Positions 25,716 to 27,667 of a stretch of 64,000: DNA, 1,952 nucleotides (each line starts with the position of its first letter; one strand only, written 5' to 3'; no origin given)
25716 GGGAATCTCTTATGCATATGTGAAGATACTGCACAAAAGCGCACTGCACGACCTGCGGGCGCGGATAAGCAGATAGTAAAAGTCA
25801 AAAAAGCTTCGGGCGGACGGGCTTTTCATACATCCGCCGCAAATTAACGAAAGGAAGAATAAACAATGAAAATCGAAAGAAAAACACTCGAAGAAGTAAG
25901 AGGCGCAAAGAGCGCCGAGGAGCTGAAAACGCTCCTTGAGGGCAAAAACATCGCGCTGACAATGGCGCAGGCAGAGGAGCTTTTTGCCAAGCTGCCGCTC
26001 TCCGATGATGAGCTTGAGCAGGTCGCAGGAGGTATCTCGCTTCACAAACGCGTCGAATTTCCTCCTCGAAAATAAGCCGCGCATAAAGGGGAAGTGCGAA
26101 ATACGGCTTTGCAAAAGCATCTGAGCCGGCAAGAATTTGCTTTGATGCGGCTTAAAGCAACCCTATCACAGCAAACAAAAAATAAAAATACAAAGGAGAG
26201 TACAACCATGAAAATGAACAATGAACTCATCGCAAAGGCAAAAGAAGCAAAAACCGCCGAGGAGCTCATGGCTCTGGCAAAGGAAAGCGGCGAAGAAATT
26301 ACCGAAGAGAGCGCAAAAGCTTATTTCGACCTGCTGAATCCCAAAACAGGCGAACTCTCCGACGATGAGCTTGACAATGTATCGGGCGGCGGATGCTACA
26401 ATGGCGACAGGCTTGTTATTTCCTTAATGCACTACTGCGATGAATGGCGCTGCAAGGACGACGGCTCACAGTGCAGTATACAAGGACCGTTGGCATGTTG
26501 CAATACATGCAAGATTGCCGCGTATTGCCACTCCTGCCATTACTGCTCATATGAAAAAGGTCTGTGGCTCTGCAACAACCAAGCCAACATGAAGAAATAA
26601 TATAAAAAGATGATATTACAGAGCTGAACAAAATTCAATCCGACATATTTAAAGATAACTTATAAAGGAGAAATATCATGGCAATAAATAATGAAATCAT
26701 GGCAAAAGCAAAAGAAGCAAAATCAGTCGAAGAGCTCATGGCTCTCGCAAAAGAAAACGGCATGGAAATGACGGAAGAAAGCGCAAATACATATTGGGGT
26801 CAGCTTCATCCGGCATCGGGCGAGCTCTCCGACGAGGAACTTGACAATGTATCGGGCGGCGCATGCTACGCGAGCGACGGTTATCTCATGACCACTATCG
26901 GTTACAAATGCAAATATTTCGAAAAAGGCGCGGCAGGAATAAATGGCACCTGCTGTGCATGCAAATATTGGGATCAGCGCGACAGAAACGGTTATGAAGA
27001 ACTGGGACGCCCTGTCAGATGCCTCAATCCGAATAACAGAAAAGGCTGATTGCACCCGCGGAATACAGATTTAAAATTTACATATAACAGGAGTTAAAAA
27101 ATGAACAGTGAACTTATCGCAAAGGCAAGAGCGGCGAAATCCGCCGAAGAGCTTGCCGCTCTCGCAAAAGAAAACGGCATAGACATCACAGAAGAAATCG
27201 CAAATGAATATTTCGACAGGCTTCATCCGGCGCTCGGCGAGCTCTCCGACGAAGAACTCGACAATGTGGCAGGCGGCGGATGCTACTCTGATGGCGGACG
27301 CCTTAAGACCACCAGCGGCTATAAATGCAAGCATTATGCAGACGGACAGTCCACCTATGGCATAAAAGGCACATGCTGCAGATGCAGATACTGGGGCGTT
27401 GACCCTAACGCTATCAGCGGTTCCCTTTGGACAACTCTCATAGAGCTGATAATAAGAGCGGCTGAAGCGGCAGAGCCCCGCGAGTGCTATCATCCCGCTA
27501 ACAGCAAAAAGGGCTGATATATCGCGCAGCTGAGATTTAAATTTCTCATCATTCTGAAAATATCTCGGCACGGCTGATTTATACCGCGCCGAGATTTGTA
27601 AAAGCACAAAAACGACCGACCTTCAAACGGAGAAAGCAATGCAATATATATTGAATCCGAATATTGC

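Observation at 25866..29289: Nif11-like double-glycine precursors with unusually long Cys-rich cores next to a radical SAM/SPASM enzyme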

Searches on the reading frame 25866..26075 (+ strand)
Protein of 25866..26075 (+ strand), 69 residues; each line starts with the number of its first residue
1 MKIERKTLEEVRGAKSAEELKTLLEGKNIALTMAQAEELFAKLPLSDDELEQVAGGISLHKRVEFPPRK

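Call 4: search_protein_families(library=ncbifam, proteins=[window:25866-26075:+], max_evalue=0.01)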
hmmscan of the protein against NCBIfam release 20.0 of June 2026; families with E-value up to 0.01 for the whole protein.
window:25866-26075:+ (69 aa): 0 families

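Call 5: search_protein_families(library=pfam, proteins=[window:25866-26075:+], max_evalue=1)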
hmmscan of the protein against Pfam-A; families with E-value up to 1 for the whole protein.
window:25866-26075:+ (69 aa): 2 families
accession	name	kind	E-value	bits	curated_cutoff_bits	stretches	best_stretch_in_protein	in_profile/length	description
PF04604.19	L_biotic_typeA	-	0.072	13.4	21.7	1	44-56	14-26/50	Type-A lantibiotic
PF04079.22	SMC_ScpB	-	0.087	12.8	27.4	1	3-30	98-125/160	Segregation and condensation complex subunit ScpB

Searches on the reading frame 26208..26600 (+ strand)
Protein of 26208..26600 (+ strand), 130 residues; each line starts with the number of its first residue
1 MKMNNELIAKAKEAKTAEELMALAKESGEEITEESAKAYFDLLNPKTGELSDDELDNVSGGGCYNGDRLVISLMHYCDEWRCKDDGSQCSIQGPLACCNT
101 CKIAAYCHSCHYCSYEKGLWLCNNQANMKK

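Call 4: search_protein_families(library=ncbifam, proteins=[window:26208-26600:+], max_evalue=0.01)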
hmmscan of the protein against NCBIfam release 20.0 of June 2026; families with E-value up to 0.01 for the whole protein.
window:26208-26600:+ (130 aa): 1 family
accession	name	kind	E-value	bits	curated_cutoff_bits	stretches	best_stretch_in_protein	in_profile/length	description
TIGR03798.1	leader_Nif11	subfamily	2.7e-07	30.8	32.3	1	1-61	13-68/68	Nif11-like leader peptide family RiPP precursor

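Call 5: search_protein_families(library=pfam, proteins=[window:26208-26600:+], max_evalue=1)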
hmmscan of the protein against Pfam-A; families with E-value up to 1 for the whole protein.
window:26208-26600:+ (130 aa): 2 families
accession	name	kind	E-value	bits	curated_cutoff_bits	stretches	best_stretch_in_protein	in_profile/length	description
PF11116.13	DUF2624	-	0.0066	17.7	24.7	1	1-47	1-47/83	Protein of unknown function (DUF2624)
PF07862.16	Nif11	-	0.013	16.2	23.8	1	3-34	15-46/48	Nif11 domain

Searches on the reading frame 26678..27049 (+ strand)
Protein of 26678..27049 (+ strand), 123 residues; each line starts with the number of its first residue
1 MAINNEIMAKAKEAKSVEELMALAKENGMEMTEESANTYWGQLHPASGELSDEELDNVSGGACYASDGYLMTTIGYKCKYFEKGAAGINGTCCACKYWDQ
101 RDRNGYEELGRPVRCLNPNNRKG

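Call 4: search_protein_families(library=ncbifam, proteins=[window:26678-27049:+], max_evalue=0.01)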
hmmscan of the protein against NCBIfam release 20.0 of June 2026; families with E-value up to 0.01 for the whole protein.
window:26678-27049:+ (123 aa): 2 families
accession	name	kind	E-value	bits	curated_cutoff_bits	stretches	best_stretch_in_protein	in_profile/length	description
TIGR03798.1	leader_Nif11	subfamily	1.8e-06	28.1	32.3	1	4-61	16-68/68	Nif11-like leader peptide family RiPP precursor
NF038167.1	cyan_ocin_like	subfamily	0.0016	18.6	32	1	49-67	10-28/72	CTB family bacteriocin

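Call 5: search_protein_families(library=pfam, proteins=[window:26678-27049:+], max_evalue=1)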
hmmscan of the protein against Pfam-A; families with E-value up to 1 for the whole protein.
window:26678-27049:+ (123 aa): 5 families
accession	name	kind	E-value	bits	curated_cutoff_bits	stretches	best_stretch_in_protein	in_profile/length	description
PF07862.16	Nif11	-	0.0073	17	23.8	1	4-34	16-46/48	Nif11 domain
PF07498.18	Rho_N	-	0.23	11.9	24.9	1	13-30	3-20/43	Rho termination factor, N-terminal domain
PF11116.13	DUF2624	-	0.24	12.7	24.7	1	10-38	10-38/83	Protein of unknown function (DUF2624)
PF15608.11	PELOTA_1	-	0.3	11.3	25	1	5-39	39-73/81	PELOTA RNA binding domain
PF04604.19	L_biotic_typeA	-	0.76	10.1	21.7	1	49-80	14-40/50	Type-A lantibiotic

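Call 29: predict_structure(alignment_id=A2)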
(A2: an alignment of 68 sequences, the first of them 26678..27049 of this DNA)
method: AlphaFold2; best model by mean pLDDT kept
length: 123 residues; sequences in the alignment: 68
mean_pLDDT: 82.3   pTM: 0.48
mean pLDDT of the five models: 82.3, 80.4, 79.3, 70.4, 64.6
residues with pLDDT >= 90: 30; 70-90: 73; 50-70: 19; < 50: 1
segments of 3 or more residues with pLDDT < 50: none
pLDDT, mean of each block of 10 residues (from residue 1): 73 86 86 85 68 54 86 90 88 92 88 93 82
secondary structure, 60 per line:
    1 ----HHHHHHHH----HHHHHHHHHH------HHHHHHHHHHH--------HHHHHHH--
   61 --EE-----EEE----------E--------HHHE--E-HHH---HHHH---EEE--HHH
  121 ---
elements in order: H5-12 H17-26 H33-43 H52-58 E70-72 H106-109 E113-115

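Call 34: fold_search(model_id=the predicted structure, library=pdb)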
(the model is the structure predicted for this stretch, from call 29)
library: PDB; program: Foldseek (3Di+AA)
matches with E <= 10: 107; with E <= 0.001: 0
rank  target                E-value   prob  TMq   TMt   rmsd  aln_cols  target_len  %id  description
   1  4beh_MODEL_1_B        1.7e+00  0.07  0.23  0.24  12.4       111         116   14  Solution structure of human ribosomal protein P1.P2 heterodimer (released 2013-08-14)
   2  5ukk_A                2.0e+00  0.06  0.17  0.05  13.3       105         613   13  Human GRK2 in complex with human G-beta-gamma subunits and CCG211998 (14ak) (released 2017-04-05)
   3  3fhz_C                2.1e+00  0.10  0.22  0.18  18.8        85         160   20  Crystal structure of the arginine repressor from Mycobacterium tuberculosis bound with its DNA operator and co-repress (released 2009-03-24)
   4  3fhz_B                2.1e+00  0.10  0.22  0.17  18.8        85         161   20  Crystal structure of the arginine repressor from Mycobacterium tuberculosis bound with its DNA operator and co-repress (released 2009-03-24)
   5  2p5k                  2.4e+00  0.54  0.27  0.49   2.6        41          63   20  Crystal structure of the N-terminal domain of AhrC (released 2007-10-30)
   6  8c6j_V                2.6e+00  0.41  0.29  0.05   7.7        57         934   16  Human spliceosomal PM5 C* complex (released 2023-07-12)
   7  9pcq_B00A             3.3e+00  0.15  0.27  0.25  10.6        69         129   16  Phosphorylation of a Conserved Aspartate at the Eukaryotic Elongation Factor 2 Kinase Catalytic Site (released 2026-03-04)
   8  8ptk_1                3.3e+00  0.09  0.23  0.10   6.8        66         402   18  Composite structure of Dynein-Dynactin-JIP3-LIS1 (released 2024-03-27)
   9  3g43_A                3.5e+00  0.23  0.26  0.40   5.6        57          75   18  Crystal structure of the calmodulin-bound Cav1.2 C-terminal regulatory domain dimer (released 2009-03-03)
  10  7nrn_MODEL_1_A        3.8e+00  0.44  0.28  0.41   1.8        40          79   18  NMR structure of GIPC1-GH2 domain (released 2021-04-14)
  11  3mwm_B                3.8e+00  0.30  0.27  0.26   3.0        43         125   21  Graded expression of zinc-responsive genes through two regulatory zinc-binding sites in Zur (released 2011-03-16)
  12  2a4j_MODEL_1_A        4.0e+00  0.08  0.24  0.35  13.2        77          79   22  Solution structure of the C-terminal domain (T94-Y172) of the human centrin 2 in complex with a 17 residues pe (released 2005-07-12)
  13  1ym7_D                4.0e+00  0.03  0.18  0.05  13.3       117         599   11  G Protein-Coupled Receptor Kinase 2 (GRK2) (released 2005-07-05)
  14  1f9n_D                4.3e+00  0.35  0.27  0.23   2.5        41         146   20  CRYSTAL STRUCTURE OF AHRC, THE ARGININE REPRESSOR/ACTIVATOR PROTEIN FROM BACILLUS SUBTILIS (released 2002-02-27)
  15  5nbc_D                4.3e+00  0.21  0.26  0.26   4.2        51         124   14  Structure of Prokaryotic Transcription Factors (released 2018-05-16)
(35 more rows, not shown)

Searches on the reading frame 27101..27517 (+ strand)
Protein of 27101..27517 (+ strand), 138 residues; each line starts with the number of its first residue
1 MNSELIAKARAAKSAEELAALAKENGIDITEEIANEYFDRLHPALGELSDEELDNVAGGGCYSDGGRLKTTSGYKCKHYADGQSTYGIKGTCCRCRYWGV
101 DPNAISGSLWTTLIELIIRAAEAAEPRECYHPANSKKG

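Call 4: search_protein_families(library=ncbifam, proteins=[window:27101-27517:+], max_evalue=0.01)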
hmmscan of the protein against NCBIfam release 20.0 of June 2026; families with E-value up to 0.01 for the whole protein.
window:27101-27517:+ (138 aa): 2 families
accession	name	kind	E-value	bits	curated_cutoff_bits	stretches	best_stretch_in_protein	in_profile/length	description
TIGR03798.1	leader_Nif11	subfamily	3e-07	30.6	32.3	1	2-59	16-68/68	Nif11-like leader peptide family RiPP precursor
NF038167.1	cyan_ocin_like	subfamily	0.00024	21.2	32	1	47-79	10-37/72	CTB family bacteriocin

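Call 5: search_protein_families(library=pfam, proteins=[window:27101-27517:+], max_evalue=1)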
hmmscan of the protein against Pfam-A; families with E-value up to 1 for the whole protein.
window:27101-27517:+ (138 aa): 4 families
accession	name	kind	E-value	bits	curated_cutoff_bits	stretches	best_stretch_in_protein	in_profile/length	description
PF07862.16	Nif11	-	0.0013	19.5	23.8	1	3-32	17-46/48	Nif11 domain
PF04604.19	L_biotic_typeA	-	0.017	15.4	21.7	1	44-72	11-35/50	Type-A lantibiotic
PF22548.2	AEP-TOTE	-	0.12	12.4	27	1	9-56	137-184/230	TOTE conflict system, Archaeo-Eukaryotic Primase domain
PF02817.22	E3_binding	-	0.22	12.2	23.7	0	21-30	10-19/36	e3 binding domain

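Call 8: find_homologous_proteins(query=window:27101-27517:+, max_evalue=0.001)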
Query window:27101-27517:+ (138 aa): 1210 proteins with E <= 0.001 among 1340 candidates; the best 120 are listed.
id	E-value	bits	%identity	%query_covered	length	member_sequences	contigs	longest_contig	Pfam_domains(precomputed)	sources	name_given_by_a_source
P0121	4.2e-80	284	88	100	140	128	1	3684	-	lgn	-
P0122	8.6e-77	274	86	100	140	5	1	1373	-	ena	-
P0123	5.2e-75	268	86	100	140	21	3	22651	-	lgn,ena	-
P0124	2.0e-74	266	86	100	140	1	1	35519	-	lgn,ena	-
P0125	2.2e-74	266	85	100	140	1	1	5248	-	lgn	-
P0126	3.2e-74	265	85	100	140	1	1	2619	-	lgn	-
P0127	4.8e-74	265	86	100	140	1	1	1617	-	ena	-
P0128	1.0e-73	264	84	100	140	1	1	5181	-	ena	-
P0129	2.6e-73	262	84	100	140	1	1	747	-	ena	-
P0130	3.5e-73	262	84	100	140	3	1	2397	-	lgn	-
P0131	4.2e-73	262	81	100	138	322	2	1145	-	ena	-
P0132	8.0e-73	261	83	100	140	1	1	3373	-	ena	-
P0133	1.0e-72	260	83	100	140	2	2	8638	-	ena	-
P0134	2.4e-72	259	83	100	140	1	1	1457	-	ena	-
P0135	3.2e-72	259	82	99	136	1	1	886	-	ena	-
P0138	1.7e-67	244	74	99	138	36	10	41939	PF07862.17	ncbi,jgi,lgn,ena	-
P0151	1.3e-61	224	72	99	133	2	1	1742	PF07862.17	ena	-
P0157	1.1e-59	218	67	99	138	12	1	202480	-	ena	-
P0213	1.4e-33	134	51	71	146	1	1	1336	PF28158.1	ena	-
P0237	2.6e-30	123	58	71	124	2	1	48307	-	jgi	-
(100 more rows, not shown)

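Call 13: search_protein_families(library=pfam, proteins=[P0213, P0138, P0237], max_evalue=1)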
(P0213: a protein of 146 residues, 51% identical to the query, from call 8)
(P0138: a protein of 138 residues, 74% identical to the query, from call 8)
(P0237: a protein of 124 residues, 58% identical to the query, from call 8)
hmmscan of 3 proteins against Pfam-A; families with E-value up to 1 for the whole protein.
P0213 (146 aa): 6 families
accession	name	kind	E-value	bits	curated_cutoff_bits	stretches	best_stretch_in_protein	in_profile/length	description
PF10439.15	Bacteriocin_IIc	-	0.00071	20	27.1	2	68-88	7-33/59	Bacteriocin class II with double-glycine leader peptide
PF04604.19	L_biotic_typeA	-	0.006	16.9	21.7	0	68-82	15-29/50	Type-A lantibiotic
PF04369.19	Lactococcin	-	0.019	15.5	23.1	0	50-61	10-21/60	Lactococcin-like family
PF07862.16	Nif11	-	0.024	15.3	23.8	1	5-35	17-47/48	Nif11 domain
PF20369.3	DUF6664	-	0.035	15.2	27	1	15-62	45-92/105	Family of unknown function (DUF6664)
PF11116.13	DUF2624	-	0.071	14.4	24.7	1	1-47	1-47/83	Protein of unknown function (DUF2624)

P0138 (138 aa): 6 families
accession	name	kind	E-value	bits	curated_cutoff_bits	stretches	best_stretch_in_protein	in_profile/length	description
PF07862.16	Nif11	-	2.3e-05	25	23.8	1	2-35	14-47/48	Nif11 domain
PF11116.13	DUF2624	-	0.0013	20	24.7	1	15-47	15-47/83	Protein of unknown function (DUF2624)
PF20369.3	DUF6664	-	0.033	15.3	27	1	22-72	52-101/105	Family of unknown function (DUF6664)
PF10699.14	HAP2-GCS1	-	0.13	11.2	27.4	1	70-98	95-121/515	Male gamete fusion factor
PF01978.25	TrmB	-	0.14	12.5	25.6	1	29-59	4-32/68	Sugar-specific transcriptional regulator TrmB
PF04604.19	L_biotic_typeA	-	0.57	10.5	21.7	0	48-79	13-39/50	Type-A lantibiotic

P0237 (124 aa): 5 families
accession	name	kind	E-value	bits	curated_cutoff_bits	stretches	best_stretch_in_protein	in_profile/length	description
PF07862.16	Nif11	-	6e-05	23.7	23.8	1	4-34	16-46/48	Nif11 domain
PF04604.19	L_biotic_typeA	-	0.0028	17.9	21.7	1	48-79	13-39/50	Type-A lantibiotic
PF20369.3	DUF6664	-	0.025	15.7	27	1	15-70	45-99/105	Family of unknown function (DUF6664)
PF11116.13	DUF2624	-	0.05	14.9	24.7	1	1-49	1-49/83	Protein of unknown function (DUF2624)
PF12511.13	DUF3716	-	0.14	12.5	22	1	77-108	27-58/59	Protein of unknown function (DUF3716)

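Call 46: find_encoding_contigs(protein=P0157, flank=8000, max_places=2)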
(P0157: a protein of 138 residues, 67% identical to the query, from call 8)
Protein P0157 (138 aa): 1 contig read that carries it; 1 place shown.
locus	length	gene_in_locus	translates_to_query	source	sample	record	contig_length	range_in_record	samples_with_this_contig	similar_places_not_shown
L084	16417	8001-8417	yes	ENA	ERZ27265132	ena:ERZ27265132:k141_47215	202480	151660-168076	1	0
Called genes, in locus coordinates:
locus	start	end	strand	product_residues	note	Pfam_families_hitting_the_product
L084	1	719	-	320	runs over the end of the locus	PF00849:PseudoU_synth_2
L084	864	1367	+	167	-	PF02620:YceD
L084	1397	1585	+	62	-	PF01783:Ribosomal_L32p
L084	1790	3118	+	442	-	PF00009:GTP_EFTU (weak), PF00071:Ras (faint), PF01926:MMR_HSR1, PF02421:FeoB_N, PF00009:GTP_EFTU, PF01926:MMR_HSR1, PF02421:FeoB_N, PF14714:KH_dom-like, +5 more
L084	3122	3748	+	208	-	PF02660:G3P_acyltransf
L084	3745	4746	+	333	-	PF01210:NAD_Gly3P_dh_N, PF02558:ApbA, PF07479:NAD_Gly3P_dh_C, PF20618:GPD_NAD_C_bact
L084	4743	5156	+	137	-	PF04138:GtrA_DPMS_TM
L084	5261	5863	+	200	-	PF03729:DUF308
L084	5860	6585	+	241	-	PF06541:ABC_trans_CmpB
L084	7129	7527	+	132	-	-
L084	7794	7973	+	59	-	-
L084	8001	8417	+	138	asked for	-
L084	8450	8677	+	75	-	-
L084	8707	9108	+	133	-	-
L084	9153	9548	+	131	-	-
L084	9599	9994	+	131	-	-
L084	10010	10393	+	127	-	-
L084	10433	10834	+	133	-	-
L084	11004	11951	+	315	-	PF02603:Hpr_kinase_N, PF07475:Hpr_kinase_C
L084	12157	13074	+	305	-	PF01565:FAD_binding_4, PF02873:MurB_C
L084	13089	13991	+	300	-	PF14527:LAGLIDADG_WhiA, PF14528:LAGLIDADG_3 (weak), PF02650:HTH_WhiA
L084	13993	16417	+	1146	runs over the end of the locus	PF02811:PHP, PF07733:DNA_pol3_alpha, PF17657:DNA_pol3_finger, PF14579:HHH_6, PF01336:tRNA_anti-codon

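Call 47: find_encoding_contigs(protein=P0237, flank=8000, max_places=2)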
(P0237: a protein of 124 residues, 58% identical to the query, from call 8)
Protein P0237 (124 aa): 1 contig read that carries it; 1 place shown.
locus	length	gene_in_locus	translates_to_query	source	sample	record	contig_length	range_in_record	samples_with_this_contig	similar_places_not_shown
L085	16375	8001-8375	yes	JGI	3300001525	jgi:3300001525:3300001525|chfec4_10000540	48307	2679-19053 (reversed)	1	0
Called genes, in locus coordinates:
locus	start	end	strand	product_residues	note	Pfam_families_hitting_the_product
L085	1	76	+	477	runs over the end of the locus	PF01743:PolyA_pol, PF12627:PolyA_pol_RNAbd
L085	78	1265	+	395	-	PF11187:Mbeg1-like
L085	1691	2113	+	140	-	-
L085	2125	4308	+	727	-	PF03412:Peptidase_C39, PF13529:Peptidase_C39_2 (faint), PF00664:ABC_membrane, PF00005:ABC_tran, PF02463:SMC_N (faint)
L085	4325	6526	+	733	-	PF02463:SMC_N (faint), PF00664:ABC_membrane, PF00005:ABC_tran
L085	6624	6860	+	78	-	-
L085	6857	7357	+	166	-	PF04542:Sigma70_r2, PF08281:Sigma70_r4_2, PF04545:Sigma70_r4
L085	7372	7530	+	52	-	-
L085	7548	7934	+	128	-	-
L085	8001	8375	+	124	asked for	-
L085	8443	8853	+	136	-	-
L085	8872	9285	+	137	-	-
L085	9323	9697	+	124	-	-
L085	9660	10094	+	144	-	-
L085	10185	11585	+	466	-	PF04055:Radical_SAM, PF13353:Fer4_12 (weak), PF13186:SPASM (weak)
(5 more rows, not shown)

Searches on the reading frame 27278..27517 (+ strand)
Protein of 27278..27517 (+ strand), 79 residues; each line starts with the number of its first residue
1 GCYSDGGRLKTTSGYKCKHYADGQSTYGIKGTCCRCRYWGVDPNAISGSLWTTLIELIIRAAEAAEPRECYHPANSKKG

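Call 5: search_protein_families(library=pfam, proteins=[window:27278-27514:+], max_evalue=1)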
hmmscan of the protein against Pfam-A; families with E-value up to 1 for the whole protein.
seq(79 aa): 0 families

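Call 30: search_protein_representatives(protein=window:27278-27517:+)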
Query: 79 residues. Proteins with E-value up to 0.001 (for the whole library): 10; up to 1e-10: 5; up to 1e-30: 0. The best 10 are listed.
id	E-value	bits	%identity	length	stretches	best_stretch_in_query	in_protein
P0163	6.5e-30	118.7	70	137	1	1-78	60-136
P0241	1.5e-29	117.5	81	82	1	21-79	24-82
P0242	5.4e-16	74.2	38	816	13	9-38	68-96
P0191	7.9e-15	70.5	100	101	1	1-36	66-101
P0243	1.3e-13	66.6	70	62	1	22-61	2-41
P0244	1.7e-06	43.9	27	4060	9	25-68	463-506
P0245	4.5e-06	42.6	26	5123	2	5-66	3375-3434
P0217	1.3e-05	41.1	50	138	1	1-40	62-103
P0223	1.8e-04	37.5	50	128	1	1-40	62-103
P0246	3.0e-04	36.8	48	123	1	2-41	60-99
